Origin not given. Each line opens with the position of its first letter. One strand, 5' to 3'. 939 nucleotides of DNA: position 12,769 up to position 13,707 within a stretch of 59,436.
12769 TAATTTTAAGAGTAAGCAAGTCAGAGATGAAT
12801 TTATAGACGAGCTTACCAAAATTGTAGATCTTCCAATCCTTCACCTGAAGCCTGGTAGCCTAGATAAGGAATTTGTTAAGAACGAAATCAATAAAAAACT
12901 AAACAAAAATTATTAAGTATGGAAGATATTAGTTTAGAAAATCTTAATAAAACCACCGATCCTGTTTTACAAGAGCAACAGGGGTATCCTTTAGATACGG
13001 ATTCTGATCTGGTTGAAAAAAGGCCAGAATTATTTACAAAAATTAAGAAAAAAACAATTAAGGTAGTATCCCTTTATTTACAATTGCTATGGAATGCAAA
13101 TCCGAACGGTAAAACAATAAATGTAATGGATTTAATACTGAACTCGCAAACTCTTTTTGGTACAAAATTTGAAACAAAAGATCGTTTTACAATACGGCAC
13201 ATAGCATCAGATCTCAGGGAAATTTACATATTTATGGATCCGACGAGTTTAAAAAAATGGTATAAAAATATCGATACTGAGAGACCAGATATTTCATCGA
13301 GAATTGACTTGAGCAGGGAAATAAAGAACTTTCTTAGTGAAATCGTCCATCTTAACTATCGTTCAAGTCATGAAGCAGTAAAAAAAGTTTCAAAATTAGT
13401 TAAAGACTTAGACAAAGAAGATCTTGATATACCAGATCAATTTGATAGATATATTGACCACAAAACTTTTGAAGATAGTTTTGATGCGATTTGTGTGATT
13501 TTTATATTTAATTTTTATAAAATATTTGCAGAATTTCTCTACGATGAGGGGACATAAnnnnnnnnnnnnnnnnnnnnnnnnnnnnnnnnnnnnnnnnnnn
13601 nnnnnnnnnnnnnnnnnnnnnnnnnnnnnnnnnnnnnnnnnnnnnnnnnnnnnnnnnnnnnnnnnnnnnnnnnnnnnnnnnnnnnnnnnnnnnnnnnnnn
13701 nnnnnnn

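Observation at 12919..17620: Uncharacterised four-gene operon (212 aa, ~990 aa all-alpha protein, Rx4H HEPN-like protein, 98 aa) embedded in a restriction/nuclease array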

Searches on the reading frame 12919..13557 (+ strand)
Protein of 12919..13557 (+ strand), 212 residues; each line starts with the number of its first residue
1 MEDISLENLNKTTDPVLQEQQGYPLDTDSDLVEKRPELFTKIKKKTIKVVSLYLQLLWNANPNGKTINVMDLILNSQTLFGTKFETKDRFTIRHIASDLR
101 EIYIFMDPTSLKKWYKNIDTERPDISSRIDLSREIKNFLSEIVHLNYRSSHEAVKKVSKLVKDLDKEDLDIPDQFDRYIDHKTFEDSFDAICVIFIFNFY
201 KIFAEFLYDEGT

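Call 3: search_protein_families(library=pfam, proteins=[window:12919-13557:+], max_evalue=0.1)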
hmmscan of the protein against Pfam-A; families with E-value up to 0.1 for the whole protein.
window:12919-13557:+ (212 aa): 3 families
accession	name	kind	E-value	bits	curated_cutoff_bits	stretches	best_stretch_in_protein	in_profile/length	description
PF01724.21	DUF29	-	0.0064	17.2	22.5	1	111-162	67-118/138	Domain of unknown function DUF29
PF13170.11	DUF4003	-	0.012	15.6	28.1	0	138-171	179-212/296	Protein of unknown function (DUF4003)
PF07531.19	TAFH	-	0.016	15.6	27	1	135-171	5-41/90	NHR1 homology to TAF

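Call 4: search_protein_families(library=padloc, proteins=[window:12919-13557:+], max_evalue=0.1)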
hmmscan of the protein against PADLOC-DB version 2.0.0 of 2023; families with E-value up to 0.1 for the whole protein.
window:12919-13557:+ (212 aa): 0 families

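Call 5: search_protein_families(library=ncbifam, proteins=[window:12919-13557:+], max_evalue=0.1)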
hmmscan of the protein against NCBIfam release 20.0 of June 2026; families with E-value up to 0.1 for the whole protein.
window:12919-13557:+ (212 aa): 1 family
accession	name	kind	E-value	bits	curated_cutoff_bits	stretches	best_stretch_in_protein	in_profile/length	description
NF002193.0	PRK01059.1-3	equivalog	0.0035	16.5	471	1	111-177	9-75/335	protein arginine kinase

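Call 6: search_protein_families(library=phrogs, proteins=[window:12919-13557:+], max_evalue=0.1)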
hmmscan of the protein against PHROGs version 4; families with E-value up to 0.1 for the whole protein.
window:12919-13557:+ (212 aa): 1 family
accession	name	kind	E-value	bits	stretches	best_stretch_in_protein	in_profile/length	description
phrog_4724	-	unknown function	0.0053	18.1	0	154-183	32-61/65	-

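Call 29: find_homologous_proteins(query=window:12919-13557:+, max_evalue=0.001)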
Query window:12919-13557:+ (212 aa): 22 proteins with E <= 0.001 among 146 candidates.
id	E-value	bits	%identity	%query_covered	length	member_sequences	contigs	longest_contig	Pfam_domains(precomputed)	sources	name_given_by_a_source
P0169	2.1e-134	464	100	100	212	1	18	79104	-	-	-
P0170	3.5e-103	362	79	99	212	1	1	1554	-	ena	-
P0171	3.7e-102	359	77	99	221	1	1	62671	-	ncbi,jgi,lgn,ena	ncbi:MAG: hypothetical protein WC499_01895 [Patescibacteria group bacterium]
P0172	5.6e-99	348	79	99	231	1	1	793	-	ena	-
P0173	3.7e-87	310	69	99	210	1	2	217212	-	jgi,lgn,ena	-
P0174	5.9e-82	293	64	99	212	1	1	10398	-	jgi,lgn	jgi:hypothetical protein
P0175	2.8e-79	284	64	99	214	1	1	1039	-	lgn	-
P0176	4.3e-73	264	61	99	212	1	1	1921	-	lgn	-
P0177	6.9e-73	263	60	99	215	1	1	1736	-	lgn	-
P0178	1.7e-72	262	61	94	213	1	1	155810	-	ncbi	-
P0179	4.6e-70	254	58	99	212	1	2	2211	-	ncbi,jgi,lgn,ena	-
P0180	7.9e-70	253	60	99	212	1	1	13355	-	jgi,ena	jgi:hypothetical protein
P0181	7.9e-70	253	58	99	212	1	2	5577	-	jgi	jgi:hypothetical protein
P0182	8.9e-69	250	60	94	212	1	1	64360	-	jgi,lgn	jgi:hypothetical protein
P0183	1.0e-67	246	57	99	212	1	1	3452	-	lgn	-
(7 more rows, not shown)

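Call 35: search_protein_families(library=pfam, alignment_id=A4, max_evalue=0.05)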
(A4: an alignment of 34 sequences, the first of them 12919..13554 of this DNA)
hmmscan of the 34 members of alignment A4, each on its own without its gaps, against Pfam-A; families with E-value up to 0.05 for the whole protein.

A. member 1, window:12919-13554:+ (212 aa): 3 families
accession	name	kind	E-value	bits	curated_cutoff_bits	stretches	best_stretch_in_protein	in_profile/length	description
PF01724.21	DUF29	-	0.0064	17.2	22.5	1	111-162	67-118/138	Domain of unknown function DUF29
PF13170.11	DUF4003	-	0.012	15.6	28.1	0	138-171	179-212/296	Protein of unknown function (DUF4003)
PF07531.19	TAFH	-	0.016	15.6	27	1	135-171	5-41/90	NHR1 homology to TAF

B. families by the number of members that match (of 34 scanned): 16 families
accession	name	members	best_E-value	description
PF18165.6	pP_pnuc_1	4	0.011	Predicted pPIWI-associating nuclease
PF07531.19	TAFH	2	0.00039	NHR1 homology to TAF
PF01724.21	DUF29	2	0.0061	Domain of unknown function DUF29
PF08538.16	DUF1749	1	0.00094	Protein of unknown function (DUF1749)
PF21907.4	SAM_CEP-1_C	1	0.0019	CEP-1 C-terminal SAM domain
PF21523.3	ParM_N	1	0.0057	Plasmid segregation protein ParM, C-terminal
PF13170.11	DUF4003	1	0.012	Protein of unknown function (DUF4003)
PF23220.1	HAT_Syf1_M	1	0.017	Pre-mRNA-splicing factor SYF1 middle HAT repeat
PF25672.1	BBH37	1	0.025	BBH37 helical domain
PF02847.23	MA3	1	0.031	MA3 domain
PF11897.13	DUF3417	1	0.036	Protein of unknown function (DUF3417)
PF23156.1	DUF7054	1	0.041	Domain of unknown function (DUF7054)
PF18732.6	HEPN_AbiA_CTD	1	0.045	HEPN like, Abia C-terminal domain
PF21296.3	APAF-1-like_WHD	1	0.046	Apoptotic protease-activating factor 1-like, winged-helix domain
PF03304.18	Mlp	1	0.048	Mlp lipoprotein family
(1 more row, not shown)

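Call 36: search_solved_structures(query=A4, max_evalue=10, show_alignments=2)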
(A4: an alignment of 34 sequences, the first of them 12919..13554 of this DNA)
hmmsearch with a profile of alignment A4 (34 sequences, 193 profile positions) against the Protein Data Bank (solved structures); distinct sequences matched with E-value up to 10: 20.
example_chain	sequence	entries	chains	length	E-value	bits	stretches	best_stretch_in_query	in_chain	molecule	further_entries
9ygm_LC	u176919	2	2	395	0.015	18.1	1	82-158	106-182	60S ribosomal protein uL3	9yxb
8ip8_DB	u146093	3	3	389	0.043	16.7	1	77-156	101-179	60S ribosomal protein uL3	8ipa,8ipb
8jiv_CB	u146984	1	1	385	0.095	15.6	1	77-155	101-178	Ribosomal protein L3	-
4v3p_LC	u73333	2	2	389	0.097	15.5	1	77-155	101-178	Ribosomal protein L3 | 60S ribosomal protein L3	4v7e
3jbn_AE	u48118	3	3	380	0.11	15.3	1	82-156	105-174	60S ribosomal protein uL3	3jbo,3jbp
3j79_E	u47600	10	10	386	0.12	15.3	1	82-156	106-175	60S ribosomal protein uL3 | 60S ribosomal protein L3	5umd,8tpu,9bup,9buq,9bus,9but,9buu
7pzy_k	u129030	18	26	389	0.16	14.9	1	82-170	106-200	60S ribosomal protein L3 | Ribosomal 60S subunit protein L3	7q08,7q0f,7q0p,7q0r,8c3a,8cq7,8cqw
5xxb_B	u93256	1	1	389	0.2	14.5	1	96-155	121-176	Ribosomal protein uL3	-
8esq_B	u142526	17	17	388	0.24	14.2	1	82-174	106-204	60S ribosomal protein L3-A | Large ribosomal subunit protein uL3A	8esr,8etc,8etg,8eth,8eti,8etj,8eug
5apx_A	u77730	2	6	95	0.34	13.7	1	112-153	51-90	GENERAL CONTROL PROTEIN GCN4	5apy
5apt_A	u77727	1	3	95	0.35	13.7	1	112-153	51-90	GENERAL CONTROL PROTEIN GCN4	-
5apu_A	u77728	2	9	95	0.43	13.4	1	112-153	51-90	GENERAL CONTROL PROTEIN GCN4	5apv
5n7i_A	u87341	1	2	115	0.45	13.4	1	98-189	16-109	MARVEL domain-containing protein 2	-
5n7h_A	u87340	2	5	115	0.49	13.2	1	97-189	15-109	MARVEL domain-containing protein 2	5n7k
8z0c_A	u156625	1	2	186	0.66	12.8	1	122-175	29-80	TetR family transcriptional regulator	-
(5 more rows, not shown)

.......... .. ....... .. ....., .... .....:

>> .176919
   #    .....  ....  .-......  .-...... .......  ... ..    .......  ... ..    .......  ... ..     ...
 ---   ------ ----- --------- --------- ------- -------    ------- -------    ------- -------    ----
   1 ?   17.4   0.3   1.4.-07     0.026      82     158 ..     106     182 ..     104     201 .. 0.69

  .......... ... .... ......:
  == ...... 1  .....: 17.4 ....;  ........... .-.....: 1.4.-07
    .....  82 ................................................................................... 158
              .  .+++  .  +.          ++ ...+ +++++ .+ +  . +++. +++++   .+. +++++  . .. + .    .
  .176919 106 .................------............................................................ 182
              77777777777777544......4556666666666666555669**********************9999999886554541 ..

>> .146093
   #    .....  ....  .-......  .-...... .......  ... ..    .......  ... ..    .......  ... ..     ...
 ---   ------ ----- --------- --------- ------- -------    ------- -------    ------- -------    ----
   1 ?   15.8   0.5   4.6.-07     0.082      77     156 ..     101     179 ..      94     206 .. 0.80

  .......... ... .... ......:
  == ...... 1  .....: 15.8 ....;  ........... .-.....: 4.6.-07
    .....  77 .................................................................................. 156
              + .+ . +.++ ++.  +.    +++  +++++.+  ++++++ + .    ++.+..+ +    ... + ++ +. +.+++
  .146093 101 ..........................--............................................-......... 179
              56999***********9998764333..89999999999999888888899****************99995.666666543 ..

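Call 46: predict_structure(alignment_id=A2)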
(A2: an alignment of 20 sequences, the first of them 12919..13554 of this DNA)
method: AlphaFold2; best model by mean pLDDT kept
length: 212 residues; sequences in the alignment: 20
mean_pLDDT: 62.8   pTM: 0.58
mean pLDDT of the five models: 62.8, 62.7, 62.4, 60.4, 60.3
residues with pLDDT >= 90: 38; 70-90: 60; 50-70: 25; < 50: 89
segments of 3 or more residues with pLDDT < 50: 1-12, 14-86, 208-210
pLDDT, mean of each block of 10 residues (from residue 1): 32 39 32 32 35 39 41 41 47 75 69 69 88 93 88 95 89 90 83 82 61 44
secondary structure, 60 per line:
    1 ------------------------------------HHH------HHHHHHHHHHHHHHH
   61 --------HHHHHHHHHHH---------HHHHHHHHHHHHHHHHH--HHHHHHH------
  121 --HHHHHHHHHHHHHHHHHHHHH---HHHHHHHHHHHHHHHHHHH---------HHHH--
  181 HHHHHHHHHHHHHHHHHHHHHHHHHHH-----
elements in order: H46-60 H69-79 H89-105 H108-114 H123-143 H147-165 H175-178 H181-207

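Call 49: fold_search(model_id=the predicted structure, library=pdb)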
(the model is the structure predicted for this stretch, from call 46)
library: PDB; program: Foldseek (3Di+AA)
matches with E <= 10: 87; with E <= 0.001: 0
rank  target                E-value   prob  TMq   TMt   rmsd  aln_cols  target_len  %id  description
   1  1x8z_B                6.6e-01  0.16  0.19  0.24  14.2       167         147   14  Crystal structure of a pectin methylesterase inhibitor from Arabidopsis thaliana (released 2004-12-28)
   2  1x8z_A                1.2e+00  0.21  0.25  0.32  15.3       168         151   11  Crystal structure of a pectin methylesterase inhibitor from Arabidopsis thaliana (released 2004-12-28)
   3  1x91                  2.4e+00  0.10  0.21  0.26  11.3       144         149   14  Crystal structure of mutant form A of a pectin methylesterase inhibitor from Arabidopsis (released 2004-12-28)
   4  8k84_B                2.5e+00  0.11  0.23  0.26  13.3       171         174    8  De novo design protein -N3 (released 2024-07-31)
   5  1x90_A                2.7e+00  0.13  0.25  0.33  15.2       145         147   14  Crystal structure of mutant form B of a pectin methylesterase inhibitor from Arabidopsis (released 2004-12-28)
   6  2dnx_MODEL_1_A        2.7e+00  0.11  0.18  0.27  14.4       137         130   13  Solution structure of RSGI RUH-063, an N-terminal domain of Syntaxin 12 from human cDNA (released 2006-10-26)
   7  4zsv_A                2.9e+00  0.12  0.23  0.18  17.2       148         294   13  Structure of a fusion protein with a helix linker, 2ARH-3-3KAW-1.0 (released 2015-08-19)
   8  2hr2_A                2.9e+00  0.11  0.23  0.29  15.5       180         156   11  Crystal structure of a tpr-like protein (ct2138) from chlorobium tepidum tls at 2.54 A resolution (released 2006-09-19)
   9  5msk_G                2.9e+00  0.07  0.21  0.22  19.3       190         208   13  Mouse PA28beta (released 2017-09-13)
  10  5msk_E                3.0e+00  0.07  0.21  0.21  20.0       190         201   13  Mouse PA28beta (released 2017-09-13)
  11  5msk_B                3.5e+00  0.06  0.21  0.21  19.3       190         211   13  Mouse PA28beta (released 2017-09-13)
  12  1xg2_B                3.7e+00  0.13  0.26  0.33  11.2       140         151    9  Crystal structure of the complex between pectin methylesterase and its inhibitor protein (released 2005-03-22)
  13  5msk_F                3.9e+00  0.06  0.21  0.21  20.0       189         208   14  Mouse PA28beta (released 2017-09-13)
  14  1t98_B                3.9e+00  0.03  0.13  0.11  22.1       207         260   12  Crystal Structure of MukF(1-287) (released 2005-05-24)
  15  2hr2_F                4.3e+00  0.11  0.22  0.29  11.5       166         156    8  Crystal structure of a tpr-like protein (ct2138) from chlorobium tepidum tls at 2.54 A resolution (released 2006-09-19)
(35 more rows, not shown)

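Call 110: search_dna_similar(query=window:12919-13554:+, collection=phages, mode=protein, max_evalue=1, max_rows=10)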
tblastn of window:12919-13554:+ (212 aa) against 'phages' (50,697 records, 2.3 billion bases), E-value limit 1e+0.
No match.
